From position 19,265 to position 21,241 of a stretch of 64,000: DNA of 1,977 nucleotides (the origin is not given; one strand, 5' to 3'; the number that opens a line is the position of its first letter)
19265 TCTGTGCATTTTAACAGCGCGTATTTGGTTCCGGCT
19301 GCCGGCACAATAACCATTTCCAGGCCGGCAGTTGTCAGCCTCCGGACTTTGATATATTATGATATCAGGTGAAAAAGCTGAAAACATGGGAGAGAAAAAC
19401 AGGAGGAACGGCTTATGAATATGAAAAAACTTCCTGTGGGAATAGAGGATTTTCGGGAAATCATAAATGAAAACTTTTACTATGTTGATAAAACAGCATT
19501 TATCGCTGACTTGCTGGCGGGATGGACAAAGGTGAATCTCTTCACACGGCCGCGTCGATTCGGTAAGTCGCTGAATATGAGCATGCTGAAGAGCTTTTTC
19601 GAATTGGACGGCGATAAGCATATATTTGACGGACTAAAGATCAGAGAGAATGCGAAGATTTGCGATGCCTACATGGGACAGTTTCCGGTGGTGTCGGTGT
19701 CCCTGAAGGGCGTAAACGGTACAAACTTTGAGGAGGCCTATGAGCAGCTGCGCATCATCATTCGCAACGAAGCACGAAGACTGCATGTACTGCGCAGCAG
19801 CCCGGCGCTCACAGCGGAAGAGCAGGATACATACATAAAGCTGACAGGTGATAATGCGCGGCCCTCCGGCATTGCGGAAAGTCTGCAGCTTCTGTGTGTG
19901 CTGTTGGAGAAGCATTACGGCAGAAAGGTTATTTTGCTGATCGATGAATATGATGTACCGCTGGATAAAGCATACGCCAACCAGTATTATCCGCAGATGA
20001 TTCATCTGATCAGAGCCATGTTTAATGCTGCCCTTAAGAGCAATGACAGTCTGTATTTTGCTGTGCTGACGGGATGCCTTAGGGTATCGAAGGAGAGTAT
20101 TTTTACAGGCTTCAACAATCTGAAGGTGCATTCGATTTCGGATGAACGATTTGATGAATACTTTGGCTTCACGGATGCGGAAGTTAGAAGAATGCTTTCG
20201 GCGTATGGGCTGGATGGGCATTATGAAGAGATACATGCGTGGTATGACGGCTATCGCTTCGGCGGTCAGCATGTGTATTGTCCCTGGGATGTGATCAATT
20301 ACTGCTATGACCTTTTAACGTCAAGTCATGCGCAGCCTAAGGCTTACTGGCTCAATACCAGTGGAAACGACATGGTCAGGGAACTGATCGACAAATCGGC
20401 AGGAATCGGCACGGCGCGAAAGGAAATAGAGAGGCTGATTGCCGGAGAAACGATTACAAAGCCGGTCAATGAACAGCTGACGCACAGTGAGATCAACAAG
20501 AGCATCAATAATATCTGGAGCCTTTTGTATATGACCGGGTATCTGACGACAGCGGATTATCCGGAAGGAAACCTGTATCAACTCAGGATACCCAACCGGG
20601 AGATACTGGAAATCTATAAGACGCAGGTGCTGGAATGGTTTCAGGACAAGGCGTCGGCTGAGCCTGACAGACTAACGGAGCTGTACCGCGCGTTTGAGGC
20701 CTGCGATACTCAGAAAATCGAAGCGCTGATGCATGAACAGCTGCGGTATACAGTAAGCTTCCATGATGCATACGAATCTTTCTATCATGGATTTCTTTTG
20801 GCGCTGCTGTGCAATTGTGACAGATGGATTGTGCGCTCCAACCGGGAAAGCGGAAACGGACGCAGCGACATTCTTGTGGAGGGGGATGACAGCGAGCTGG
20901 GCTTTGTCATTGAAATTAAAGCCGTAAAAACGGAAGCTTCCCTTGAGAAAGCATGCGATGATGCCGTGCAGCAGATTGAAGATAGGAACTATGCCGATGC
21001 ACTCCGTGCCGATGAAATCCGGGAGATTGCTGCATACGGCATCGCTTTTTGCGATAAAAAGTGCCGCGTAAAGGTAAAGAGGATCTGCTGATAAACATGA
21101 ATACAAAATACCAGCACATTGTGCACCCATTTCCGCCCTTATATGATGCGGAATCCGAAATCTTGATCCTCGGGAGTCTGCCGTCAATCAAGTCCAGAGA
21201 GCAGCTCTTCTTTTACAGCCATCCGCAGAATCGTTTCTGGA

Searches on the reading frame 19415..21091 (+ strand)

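Call 54: search_protein_families(library=pfam, proteins=[window:19415-21091:+], max_evalue=0.001)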
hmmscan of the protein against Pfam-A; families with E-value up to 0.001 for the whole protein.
window:19415-21091:+ (558 aa): 2 families
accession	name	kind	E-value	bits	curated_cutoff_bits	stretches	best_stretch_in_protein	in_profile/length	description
PF09820.16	AAA-ATPase_like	-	1.4e-47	162.6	26.1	1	7-230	1-201/201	Predicted AAA-ATPase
PF08011.17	PDDEXK_9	-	9.5e-18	64.6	25.5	1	453-553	2-103/105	PD-(D/E)XK nuclease superfamily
